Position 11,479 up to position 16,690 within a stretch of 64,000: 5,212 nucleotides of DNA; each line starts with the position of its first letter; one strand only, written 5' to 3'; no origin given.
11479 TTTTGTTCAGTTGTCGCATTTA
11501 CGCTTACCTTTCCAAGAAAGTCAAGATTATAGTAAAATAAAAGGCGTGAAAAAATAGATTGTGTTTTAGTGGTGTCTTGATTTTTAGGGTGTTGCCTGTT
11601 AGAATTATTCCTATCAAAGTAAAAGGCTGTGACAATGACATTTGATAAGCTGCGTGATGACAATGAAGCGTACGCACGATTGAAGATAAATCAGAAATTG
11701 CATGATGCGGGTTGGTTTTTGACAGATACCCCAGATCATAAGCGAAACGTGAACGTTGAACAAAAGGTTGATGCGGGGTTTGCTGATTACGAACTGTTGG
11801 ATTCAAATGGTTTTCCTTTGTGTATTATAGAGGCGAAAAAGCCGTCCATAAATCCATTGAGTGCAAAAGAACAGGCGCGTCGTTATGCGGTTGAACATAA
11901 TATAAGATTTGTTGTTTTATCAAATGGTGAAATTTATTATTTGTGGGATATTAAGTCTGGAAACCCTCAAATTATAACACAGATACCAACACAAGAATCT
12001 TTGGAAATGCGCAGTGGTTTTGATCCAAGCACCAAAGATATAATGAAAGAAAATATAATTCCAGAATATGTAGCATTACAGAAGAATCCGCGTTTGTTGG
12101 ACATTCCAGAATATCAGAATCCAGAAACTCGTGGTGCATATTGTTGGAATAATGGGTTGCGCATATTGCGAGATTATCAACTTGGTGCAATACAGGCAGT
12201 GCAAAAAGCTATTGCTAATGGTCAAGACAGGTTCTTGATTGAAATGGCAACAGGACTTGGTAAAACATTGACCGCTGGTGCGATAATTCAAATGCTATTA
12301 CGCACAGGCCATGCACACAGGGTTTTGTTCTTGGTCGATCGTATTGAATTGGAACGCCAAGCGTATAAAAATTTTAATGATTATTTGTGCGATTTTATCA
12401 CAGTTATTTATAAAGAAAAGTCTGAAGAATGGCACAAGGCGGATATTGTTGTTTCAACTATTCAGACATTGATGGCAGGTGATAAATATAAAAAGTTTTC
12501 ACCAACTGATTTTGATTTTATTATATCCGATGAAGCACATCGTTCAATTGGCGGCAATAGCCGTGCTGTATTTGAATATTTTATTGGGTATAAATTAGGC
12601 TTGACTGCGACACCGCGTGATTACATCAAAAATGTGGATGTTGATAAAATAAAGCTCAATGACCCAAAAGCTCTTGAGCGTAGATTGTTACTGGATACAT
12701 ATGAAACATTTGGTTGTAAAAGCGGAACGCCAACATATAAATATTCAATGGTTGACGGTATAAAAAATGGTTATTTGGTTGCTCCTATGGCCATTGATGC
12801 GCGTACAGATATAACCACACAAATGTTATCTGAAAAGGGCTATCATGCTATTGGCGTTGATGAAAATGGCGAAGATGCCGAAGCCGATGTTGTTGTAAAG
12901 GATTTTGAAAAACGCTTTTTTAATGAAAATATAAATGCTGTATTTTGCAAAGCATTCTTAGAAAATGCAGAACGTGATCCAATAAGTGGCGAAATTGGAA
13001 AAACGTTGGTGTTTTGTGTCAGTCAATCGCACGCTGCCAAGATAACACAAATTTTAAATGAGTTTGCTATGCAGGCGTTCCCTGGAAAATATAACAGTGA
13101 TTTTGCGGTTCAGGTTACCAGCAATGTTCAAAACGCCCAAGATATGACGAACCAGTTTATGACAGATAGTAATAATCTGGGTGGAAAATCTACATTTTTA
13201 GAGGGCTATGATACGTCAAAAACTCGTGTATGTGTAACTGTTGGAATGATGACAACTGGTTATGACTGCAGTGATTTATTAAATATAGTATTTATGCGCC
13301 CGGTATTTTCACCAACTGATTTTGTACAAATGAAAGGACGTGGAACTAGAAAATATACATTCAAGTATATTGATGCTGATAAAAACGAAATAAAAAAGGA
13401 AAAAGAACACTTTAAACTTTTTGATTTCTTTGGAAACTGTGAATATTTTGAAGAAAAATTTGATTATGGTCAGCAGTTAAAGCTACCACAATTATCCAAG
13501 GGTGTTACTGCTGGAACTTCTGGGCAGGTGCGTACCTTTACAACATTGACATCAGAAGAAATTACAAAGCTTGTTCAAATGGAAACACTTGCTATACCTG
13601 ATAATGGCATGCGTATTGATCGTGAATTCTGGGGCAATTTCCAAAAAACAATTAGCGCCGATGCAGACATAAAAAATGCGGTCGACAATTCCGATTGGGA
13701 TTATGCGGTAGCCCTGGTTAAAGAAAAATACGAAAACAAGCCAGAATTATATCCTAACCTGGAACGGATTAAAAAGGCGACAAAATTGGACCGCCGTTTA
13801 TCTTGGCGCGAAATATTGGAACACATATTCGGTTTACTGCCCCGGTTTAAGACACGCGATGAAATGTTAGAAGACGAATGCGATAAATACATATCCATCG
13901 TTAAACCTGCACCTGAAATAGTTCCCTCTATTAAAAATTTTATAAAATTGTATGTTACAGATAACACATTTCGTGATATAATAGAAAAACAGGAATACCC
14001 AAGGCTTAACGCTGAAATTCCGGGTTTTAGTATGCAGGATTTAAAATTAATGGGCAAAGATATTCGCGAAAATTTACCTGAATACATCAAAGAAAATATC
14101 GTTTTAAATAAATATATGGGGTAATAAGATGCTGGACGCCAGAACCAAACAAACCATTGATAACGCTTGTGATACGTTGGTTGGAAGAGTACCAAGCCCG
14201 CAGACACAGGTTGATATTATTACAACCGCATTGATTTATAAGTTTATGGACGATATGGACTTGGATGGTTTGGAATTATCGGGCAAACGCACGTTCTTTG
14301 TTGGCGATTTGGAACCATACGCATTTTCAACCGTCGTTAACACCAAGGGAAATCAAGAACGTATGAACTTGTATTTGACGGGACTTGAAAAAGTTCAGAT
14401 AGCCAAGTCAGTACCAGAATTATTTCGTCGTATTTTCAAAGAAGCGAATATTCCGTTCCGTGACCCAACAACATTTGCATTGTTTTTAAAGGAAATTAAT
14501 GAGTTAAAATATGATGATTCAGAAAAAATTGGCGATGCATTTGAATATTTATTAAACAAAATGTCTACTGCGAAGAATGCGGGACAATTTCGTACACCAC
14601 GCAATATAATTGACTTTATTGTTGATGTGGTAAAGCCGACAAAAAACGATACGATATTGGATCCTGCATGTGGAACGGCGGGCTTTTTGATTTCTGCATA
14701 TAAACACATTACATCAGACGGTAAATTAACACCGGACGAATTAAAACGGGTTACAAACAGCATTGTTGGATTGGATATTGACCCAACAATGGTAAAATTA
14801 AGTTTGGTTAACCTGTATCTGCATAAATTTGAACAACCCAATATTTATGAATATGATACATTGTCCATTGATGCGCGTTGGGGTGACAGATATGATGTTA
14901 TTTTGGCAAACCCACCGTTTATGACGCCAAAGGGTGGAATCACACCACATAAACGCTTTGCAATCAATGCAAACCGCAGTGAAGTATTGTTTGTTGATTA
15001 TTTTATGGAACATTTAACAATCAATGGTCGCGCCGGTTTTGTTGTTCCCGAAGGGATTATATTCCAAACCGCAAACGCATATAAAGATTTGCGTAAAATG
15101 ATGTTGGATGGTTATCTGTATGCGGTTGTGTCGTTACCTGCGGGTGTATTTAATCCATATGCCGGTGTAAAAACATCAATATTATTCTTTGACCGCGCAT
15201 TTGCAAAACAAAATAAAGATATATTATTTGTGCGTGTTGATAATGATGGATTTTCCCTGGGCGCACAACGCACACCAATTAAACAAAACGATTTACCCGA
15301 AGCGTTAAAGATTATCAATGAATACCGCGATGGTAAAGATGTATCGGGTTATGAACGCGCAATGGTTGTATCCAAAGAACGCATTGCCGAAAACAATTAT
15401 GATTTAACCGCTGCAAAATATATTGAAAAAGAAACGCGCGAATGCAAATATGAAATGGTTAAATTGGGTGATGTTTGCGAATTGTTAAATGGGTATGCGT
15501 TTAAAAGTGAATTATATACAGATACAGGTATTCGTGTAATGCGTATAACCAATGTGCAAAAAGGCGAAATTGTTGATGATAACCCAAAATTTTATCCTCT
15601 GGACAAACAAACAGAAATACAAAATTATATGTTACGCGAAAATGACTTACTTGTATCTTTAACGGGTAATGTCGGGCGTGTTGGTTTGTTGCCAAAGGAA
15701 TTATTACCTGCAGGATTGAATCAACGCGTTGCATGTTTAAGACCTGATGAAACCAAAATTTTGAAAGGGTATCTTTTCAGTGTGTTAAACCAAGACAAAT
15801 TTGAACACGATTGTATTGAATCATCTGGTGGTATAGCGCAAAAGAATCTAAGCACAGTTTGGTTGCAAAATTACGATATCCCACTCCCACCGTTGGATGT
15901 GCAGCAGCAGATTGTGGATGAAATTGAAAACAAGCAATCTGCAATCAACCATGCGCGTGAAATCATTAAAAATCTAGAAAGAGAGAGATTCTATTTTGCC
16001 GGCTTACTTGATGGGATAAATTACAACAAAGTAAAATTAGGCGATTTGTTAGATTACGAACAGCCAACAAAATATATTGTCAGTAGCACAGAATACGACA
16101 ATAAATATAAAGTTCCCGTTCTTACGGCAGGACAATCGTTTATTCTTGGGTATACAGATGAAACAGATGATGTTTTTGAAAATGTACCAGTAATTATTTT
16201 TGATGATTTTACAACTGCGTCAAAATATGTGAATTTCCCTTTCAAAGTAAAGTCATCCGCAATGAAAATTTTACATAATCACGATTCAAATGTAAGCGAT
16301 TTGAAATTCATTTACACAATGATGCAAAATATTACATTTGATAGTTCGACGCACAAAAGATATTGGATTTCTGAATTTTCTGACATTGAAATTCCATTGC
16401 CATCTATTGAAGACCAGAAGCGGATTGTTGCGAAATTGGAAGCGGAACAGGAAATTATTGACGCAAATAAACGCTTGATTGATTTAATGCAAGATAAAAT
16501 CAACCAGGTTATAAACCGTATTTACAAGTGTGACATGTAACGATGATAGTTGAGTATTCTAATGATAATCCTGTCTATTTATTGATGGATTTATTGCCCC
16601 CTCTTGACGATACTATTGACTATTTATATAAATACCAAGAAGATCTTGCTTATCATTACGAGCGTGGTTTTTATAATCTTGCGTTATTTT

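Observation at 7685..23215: ~15.5 kb defence island bracketed by two diverged 1.4-kb direct repeats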

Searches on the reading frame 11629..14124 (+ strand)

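Call 6: search_protein_families(library=pfam, proteins=[window:11629-14124:+], max_evalue=0.01)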
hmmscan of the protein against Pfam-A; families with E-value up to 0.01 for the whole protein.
window:11629-14124:+ (831 aa): 7 families
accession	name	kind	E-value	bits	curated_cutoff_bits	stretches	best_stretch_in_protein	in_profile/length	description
PF04851.21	ResIII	-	1.9e-37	129.1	22.5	1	180-330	4-163/164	Type III restriction enzyme, res subunit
PF18766.7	SWI2_SNF2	-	4.7e-14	53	26.7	1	183-331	1-157/221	SWI2/SNF2 ATPase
PF00270.35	DEAD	-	2e-12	47.6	26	1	192-333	8-164/167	DEAD/DEAH box helicase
PF13588.12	HSDR_N_2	-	6.4e-07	29.9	25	1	42-119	29-109/110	Type I restriction enzyme R protein N terminus (HSDR_N)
PF04313.20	HSDR_N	-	1.1e-05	25.8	25.1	1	52-110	128-194/198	Type I restriction enzyme R protein N terminus (HSDR_N)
PF00176.29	SNF2-rel_dom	-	0.00014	21.5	24.9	1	208-329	26-163/290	SNF2-related domain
PF00271.37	Helicase_C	-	0.00022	21.9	23.5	1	524-574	58-108/110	Helicase conserved C-terminal domain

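Call 7: search_protein_families(library=padloc, proteins=[window:11629-14124:+], max_evalue=0.001)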
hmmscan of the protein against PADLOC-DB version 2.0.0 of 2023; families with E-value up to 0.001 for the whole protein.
window:11629-14124:+ (831 aa): 26 families (the best 25 are shown)
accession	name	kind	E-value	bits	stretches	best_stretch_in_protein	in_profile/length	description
PDLC03047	REase_I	-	1.3e-58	196.6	2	181-613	345-735/1107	Type I restriction enzyme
PDLC03049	REase_I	-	1.1e-34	117.5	2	47-333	55-327/807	Type I restriction enzyme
PDLC03042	REase_I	-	4e-32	108.6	1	180-575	445-830/1170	Type I restriction enzyme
PDLC03658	mREase_IV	-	1.6e-17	60.6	1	187-330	230-372/953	Type IV methyl-directed restriction enzyme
PDLC02707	PbeA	-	1.7e-17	61.3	1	178-333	252-417/672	PbeA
PDLC03659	mREase_IV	-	3.7e-16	56.2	1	197-352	237-393/945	Type IV methyl-directed restriction enzyme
PDLC03048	REase_I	-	1.7e-14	51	1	177-330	238-409/976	Type I restriction enzyme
PDLC03045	REase_I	-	3.1e-14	49.9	1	174-387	252-471/995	Type I restriction enzyme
PDLC02704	PbeA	-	7e-13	45.9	1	151-577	241-633/682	PbeA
PDLC03597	REase_MTase_IIG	-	1.2e-10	37.6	1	178-249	166-237/1646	Type IIG restriction enzyme-methyltransferase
PDLC01439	typeIV_DinG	-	2.5e-09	34.4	1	181-248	17-78/575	CAS-IV-A; associated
PDLC02706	PbeA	-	3.5e-09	33.8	1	181-383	271-468/722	PbeA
PDLC03051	REase_MTase_I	-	1.1e-08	30.7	0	179-251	177-249/1591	Type I restriction enzyme-methyltransferase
PDLC02620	DrmD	-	2.8e-07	26.9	1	193-306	111-229/1060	DrmD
PDLC02634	DrmD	-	3.4e-07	26.4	1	195-305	104-220/900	DrmD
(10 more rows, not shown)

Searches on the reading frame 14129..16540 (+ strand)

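Call 6: search_protein_families(library=pfam, proteins=[window:14129-16540:+], max_evalue=0.01)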
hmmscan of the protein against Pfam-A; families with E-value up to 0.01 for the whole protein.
window:14129-16540:+ (803 aa): 8 families
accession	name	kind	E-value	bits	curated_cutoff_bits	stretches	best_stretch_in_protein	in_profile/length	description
PF02384.22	N6_Mtase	-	1.1e-58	199.4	20.4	1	132-437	4-308/311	N-6 DNA Methylase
PF01420.25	Methylase_S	-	3.8e-30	105.7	22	2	440-616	3-166/168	Type I restriction modification DNA specificity domain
PF07669.17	Eco57I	-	1.4e-07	32.2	25.3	1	211-328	2-156/171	Eco57I restriction-modification methylase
PF13847.12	Methyltransf_31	-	7.8e-07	29.3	27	1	171-262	2-82/145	Methyltransferase domain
PF01170.24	UPF0020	-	4.2e-06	27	22.3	1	165-264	21-131/197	RMKL-like, methyltransferase domain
PF05175.20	MTS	-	0.0018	18.4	23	0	209-268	55-112/170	Methyltransferase small domain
PF01209.24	Ubie_methyltran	-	0.005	16.7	20.1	1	131-224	6-87/233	ubiE/COQ5 methyltransferase family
PF20473.4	MmeI_Mtase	-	0.0076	15.9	27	0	173-195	20-42/259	MmeI, DNA-methyltransferase domain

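Call 7: search_protein_families(library=padloc, proteins=[window:14129-16540:+], max_evalue=0.001)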
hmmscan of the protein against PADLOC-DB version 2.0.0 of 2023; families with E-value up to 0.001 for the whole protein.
window:14129-16540:+ (803 aa): 151 families (the best 25 are shown)
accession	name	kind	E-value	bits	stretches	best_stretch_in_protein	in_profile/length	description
PDLC03021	MTase_I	-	4.7e-100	333.7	1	85-442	96-462/491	Type I methyltransferase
PDLC03026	MTase_I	-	2.1e-60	203.3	1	71-427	60-434/487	Type I methyltransferase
PDLC03025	MTase_I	-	2.8e-53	179.5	1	93-368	99-381/569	Type I methyltransferase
PDLC04134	mad2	-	1.2e-42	144.4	1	7-403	142-491/492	mads_2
PDLC04137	mad5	-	6.9e-39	132.1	2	442-622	4-182/392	mads_5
PDLC03107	Specificity_I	-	3e-38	129.9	2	440-615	2-175/392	Type I specificity subunit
PDLC03036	MTase_I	-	1.7e-37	127.1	1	122-357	182-432/635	Type I methyltransferase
PDLC03144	Specificity_I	-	8.8e-36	122.3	2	633-769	17-156/388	Type I specificity subunit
PDLC03106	Specificity_I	-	9.4e-34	115.1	1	632-786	12-188/461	Type I specificity subunit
PDLC03189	Specificity_I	-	1.1e-32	111.5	2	441-612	10-173/459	Type I specificity subunit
PDLC03624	REase_MTase_IIG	-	1.2e-31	107.5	3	434-617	882-1056/1271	Type IIG restriction enzyme-methyltransferase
PDLC03100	Specificity_I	-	2e-31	107.8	1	413-617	167-377/392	Type I specificity subunit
PDLC03027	MTase_I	-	4.1e-29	99.7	1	127-442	131-447/810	Type I methyltransferase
PDLC03169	Specificity_I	-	7e-29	99.5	1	436-600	216-383/461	Type I specificity subunit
PDLC03086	Specificity_I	-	3.1e-28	96.9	1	453-617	15-188/458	Type I specificity subunit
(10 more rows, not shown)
